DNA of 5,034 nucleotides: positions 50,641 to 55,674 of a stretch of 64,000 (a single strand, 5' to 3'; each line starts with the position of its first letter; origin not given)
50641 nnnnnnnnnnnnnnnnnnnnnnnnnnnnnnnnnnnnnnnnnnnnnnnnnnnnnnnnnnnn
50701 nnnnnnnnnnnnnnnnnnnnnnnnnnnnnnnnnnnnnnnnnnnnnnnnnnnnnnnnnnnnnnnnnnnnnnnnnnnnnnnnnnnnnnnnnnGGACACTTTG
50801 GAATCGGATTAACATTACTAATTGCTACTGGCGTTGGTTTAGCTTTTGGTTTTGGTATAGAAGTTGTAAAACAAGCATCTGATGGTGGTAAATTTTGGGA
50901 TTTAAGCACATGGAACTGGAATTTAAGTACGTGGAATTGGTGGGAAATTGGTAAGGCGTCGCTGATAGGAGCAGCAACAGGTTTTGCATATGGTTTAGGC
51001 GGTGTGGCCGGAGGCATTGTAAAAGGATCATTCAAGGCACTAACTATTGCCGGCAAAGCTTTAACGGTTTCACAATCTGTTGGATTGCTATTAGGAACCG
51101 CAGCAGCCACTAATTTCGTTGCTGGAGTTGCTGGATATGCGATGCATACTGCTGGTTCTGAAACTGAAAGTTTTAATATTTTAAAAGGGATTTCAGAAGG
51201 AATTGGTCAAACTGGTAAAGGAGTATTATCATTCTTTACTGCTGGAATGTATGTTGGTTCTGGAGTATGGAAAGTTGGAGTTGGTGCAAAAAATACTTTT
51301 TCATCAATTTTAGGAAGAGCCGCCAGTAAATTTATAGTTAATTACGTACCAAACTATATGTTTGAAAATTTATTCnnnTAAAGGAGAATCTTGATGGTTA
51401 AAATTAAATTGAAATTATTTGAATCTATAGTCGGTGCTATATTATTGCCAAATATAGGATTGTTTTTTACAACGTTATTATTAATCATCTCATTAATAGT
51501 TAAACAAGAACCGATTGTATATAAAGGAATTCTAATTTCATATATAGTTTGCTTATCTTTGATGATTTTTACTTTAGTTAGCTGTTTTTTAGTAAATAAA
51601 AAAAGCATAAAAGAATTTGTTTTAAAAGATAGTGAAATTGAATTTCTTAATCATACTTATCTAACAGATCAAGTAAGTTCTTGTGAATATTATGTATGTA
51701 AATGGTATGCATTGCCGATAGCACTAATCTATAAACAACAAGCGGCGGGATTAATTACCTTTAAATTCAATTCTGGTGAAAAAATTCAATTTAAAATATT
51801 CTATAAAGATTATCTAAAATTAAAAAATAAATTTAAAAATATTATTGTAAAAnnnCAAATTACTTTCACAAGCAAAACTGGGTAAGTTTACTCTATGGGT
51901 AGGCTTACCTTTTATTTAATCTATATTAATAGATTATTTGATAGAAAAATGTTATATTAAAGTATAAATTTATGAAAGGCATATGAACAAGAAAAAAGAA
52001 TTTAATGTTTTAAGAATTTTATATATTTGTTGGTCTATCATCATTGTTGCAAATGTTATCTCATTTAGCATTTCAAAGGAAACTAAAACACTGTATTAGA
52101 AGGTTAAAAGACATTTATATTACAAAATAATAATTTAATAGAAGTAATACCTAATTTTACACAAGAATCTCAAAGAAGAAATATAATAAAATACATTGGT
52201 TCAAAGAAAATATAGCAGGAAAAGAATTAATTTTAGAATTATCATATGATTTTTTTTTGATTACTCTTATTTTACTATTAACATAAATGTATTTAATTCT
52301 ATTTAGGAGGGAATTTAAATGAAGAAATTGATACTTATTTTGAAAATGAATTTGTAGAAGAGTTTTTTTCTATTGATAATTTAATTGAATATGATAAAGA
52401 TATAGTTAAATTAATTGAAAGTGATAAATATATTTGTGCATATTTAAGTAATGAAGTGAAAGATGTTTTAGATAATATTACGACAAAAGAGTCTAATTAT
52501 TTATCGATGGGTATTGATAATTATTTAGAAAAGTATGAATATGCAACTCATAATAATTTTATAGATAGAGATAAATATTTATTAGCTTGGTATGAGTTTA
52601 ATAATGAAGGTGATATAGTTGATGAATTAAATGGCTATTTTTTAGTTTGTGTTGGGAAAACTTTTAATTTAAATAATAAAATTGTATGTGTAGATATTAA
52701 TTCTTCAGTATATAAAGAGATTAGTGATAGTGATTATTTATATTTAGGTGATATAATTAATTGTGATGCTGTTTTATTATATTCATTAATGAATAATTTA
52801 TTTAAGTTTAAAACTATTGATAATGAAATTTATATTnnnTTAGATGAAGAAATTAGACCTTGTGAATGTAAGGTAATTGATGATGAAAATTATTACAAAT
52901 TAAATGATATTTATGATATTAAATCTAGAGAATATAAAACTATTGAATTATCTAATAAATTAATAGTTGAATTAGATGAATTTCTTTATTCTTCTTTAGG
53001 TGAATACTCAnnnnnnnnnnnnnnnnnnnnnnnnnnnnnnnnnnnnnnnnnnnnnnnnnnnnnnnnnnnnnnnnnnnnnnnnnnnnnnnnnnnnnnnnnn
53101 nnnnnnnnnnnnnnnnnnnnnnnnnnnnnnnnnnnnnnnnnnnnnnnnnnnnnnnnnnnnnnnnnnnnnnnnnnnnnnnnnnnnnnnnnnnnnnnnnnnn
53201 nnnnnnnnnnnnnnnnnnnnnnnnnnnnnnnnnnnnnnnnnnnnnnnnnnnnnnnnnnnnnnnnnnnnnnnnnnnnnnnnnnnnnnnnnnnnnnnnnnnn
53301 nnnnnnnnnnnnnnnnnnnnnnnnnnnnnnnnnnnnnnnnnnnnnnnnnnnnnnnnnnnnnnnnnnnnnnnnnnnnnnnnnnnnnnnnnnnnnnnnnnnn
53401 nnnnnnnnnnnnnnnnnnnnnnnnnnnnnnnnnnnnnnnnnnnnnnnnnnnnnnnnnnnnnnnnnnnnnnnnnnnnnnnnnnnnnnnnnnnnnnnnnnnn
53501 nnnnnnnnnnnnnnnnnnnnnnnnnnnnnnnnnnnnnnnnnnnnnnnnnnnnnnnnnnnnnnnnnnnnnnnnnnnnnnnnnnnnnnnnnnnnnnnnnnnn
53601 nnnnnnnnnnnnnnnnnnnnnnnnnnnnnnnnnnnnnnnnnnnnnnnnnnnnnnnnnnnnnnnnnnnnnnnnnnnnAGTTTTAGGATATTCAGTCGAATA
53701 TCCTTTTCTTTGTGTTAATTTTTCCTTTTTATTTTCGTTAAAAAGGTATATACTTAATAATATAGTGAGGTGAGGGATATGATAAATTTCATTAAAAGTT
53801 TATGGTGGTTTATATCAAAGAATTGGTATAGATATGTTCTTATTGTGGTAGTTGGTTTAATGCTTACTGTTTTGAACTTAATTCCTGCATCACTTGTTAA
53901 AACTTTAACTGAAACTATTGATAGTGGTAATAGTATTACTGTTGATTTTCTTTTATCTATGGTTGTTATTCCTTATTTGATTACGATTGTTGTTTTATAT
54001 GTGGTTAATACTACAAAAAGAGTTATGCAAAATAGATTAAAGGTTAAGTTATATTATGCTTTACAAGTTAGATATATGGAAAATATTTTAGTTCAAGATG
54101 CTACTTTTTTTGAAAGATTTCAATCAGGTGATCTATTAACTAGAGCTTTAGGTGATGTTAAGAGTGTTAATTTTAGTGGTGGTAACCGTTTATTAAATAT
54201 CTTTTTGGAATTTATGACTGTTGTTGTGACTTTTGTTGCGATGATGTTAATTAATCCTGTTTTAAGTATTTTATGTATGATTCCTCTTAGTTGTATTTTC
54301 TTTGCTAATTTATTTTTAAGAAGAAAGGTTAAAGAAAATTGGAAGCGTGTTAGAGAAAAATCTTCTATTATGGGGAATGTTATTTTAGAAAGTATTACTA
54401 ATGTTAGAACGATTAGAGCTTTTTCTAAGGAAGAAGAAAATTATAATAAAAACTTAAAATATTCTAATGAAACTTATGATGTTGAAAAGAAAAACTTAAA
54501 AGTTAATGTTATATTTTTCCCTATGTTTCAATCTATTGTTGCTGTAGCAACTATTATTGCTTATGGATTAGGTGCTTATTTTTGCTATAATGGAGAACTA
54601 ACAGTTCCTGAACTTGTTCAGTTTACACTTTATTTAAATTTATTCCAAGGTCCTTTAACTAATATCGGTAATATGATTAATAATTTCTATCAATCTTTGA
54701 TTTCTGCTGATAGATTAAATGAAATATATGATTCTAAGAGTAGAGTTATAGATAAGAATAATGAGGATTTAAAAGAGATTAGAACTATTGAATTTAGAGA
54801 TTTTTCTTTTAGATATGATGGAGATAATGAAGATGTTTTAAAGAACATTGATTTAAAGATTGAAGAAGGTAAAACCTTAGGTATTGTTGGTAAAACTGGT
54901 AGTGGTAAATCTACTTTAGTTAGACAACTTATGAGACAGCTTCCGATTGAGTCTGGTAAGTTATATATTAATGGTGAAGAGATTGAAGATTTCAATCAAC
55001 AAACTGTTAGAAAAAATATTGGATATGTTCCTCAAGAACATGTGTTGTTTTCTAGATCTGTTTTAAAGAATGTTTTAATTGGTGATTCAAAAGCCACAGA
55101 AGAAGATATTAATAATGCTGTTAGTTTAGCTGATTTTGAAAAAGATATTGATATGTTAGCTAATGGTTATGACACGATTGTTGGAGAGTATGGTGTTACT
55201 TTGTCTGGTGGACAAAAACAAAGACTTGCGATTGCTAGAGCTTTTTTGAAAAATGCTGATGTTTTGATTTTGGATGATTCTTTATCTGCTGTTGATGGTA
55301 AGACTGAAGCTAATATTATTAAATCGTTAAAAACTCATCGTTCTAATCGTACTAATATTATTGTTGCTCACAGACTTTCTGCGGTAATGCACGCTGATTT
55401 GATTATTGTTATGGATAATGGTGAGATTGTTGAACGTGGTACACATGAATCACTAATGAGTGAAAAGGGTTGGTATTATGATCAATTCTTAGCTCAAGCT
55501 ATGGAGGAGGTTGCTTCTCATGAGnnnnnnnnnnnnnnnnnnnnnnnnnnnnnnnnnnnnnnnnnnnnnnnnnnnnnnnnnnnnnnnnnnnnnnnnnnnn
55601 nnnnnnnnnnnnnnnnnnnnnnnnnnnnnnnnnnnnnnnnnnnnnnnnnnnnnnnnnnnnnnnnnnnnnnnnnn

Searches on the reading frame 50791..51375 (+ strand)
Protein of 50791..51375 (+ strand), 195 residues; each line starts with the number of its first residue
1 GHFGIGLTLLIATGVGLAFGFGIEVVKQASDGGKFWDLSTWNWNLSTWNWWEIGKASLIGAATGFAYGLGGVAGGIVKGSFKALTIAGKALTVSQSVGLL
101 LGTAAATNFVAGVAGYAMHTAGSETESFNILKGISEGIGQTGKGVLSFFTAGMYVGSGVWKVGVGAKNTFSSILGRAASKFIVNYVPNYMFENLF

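Call 20: search_protein_families(library=pfam, proteins=[window:50791-51375:+], max_evalue=0.1)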
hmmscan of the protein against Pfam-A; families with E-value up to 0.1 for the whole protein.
window:50791-51375:+ (195 aa): 0 families

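Call 80: search_protein_families(library=ncbifam, proteins=[window:50797-51375:+], max_evalue=1)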
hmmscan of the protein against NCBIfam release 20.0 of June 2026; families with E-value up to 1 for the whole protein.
window:50797-51375:+ (193 aa): 1 family
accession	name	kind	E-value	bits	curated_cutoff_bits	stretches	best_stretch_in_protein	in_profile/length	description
NF001664.0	PRK00431.1-6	equivalog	0.26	10.6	200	1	56-120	19-84/173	O-acetyl-ADP-ribose deacetylase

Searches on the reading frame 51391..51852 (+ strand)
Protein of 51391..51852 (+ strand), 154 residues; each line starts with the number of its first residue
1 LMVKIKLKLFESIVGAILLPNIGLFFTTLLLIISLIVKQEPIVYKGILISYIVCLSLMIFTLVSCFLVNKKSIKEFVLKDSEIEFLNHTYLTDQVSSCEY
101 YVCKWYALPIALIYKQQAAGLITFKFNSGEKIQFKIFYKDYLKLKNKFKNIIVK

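Call 20: search_protein_families(library=pfam, proteins=[window:51391-51852:+], max_evalue=0.1)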
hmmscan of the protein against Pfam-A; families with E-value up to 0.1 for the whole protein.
window:51391-51852:+ (154 aa): 0 families

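Call 39: search_protein_families(library=phrogs, proteins=[window:51391-51852:+], max_evalue=0.01)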
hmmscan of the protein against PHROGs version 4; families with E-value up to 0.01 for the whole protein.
window:51391-51852:+ (154 aa): 0 families

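Call 80: search_protein_families(library=ncbifam, proteins=[window:51391-51852:+], max_evalue=1)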
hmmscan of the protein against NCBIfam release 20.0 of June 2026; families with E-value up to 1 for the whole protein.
window:51391-51852:+ (154 aa): 1 family
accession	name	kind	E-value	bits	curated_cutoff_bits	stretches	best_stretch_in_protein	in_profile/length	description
NF007279.0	PRK09738.1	subfamily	0.018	14.9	73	1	51-84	13-41/52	type I toxin-antitoxin system Hok family toxin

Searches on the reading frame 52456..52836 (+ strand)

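Call 20: search_protein_families(library=pfam, proteins=[window:52456-52836:+], max_evalue=0.1)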
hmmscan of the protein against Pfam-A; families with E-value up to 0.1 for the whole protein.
window:52456-52836:+ (127 aa): 0 families

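Call 39: search_protein_families(library=phrogs, proteins=[window:52456-52836:+], max_evalue=0.01)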
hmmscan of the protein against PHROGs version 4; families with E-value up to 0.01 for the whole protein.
window:52456-52836:+ (127 aa): 0 families

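Call 80: search_protein_families(library=ncbifam, proteins=[window:52456-52836:+], max_evalue=1)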
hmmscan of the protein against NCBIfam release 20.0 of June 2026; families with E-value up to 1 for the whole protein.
window:52456-52836:+ (127 aa): 1 family
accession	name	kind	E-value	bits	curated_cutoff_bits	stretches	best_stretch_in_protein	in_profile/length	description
TIGR00500.1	met_pdase_I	equivalog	0.074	12.5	171.35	1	74-107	63-96/247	type I methionyl aminopeptidase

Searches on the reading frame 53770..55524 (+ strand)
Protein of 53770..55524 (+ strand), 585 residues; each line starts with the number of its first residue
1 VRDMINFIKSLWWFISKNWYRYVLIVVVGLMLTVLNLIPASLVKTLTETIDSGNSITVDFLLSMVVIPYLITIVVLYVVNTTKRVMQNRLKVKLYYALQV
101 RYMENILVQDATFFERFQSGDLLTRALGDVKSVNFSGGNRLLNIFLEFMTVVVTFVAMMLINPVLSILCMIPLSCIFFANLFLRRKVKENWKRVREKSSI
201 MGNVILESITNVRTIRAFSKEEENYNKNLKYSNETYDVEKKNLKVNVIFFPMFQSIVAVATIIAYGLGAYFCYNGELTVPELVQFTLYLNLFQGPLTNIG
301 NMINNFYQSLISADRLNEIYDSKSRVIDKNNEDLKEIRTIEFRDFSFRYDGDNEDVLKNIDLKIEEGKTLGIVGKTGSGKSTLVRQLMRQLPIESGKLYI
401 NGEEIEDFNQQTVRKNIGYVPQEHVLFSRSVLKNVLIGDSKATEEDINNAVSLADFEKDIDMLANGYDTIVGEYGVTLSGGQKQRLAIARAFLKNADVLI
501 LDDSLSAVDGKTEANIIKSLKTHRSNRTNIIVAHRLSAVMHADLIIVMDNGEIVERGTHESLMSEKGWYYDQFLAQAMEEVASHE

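Call 85: search_protein_families(library=pfam, proteins=[window:53770-55524:+], max_evalue=0.00001)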
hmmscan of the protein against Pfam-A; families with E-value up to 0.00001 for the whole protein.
window:53770-55524:+ (585 aa): 3 families
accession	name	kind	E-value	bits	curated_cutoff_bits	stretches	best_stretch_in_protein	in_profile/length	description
PF00664.28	ABC_membrane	-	5.5e-36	125.1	28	1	23-296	6-274/274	ABC transporter transmembrane region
PF00005.33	ABC_tran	-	3.9e-32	112.2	25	1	357-504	1-135/137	ABC transporter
PF02463.25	SMC_N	-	2.1e-06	27.8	40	0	370-547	27-210/220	RecF/RecN/SMC N terminal domain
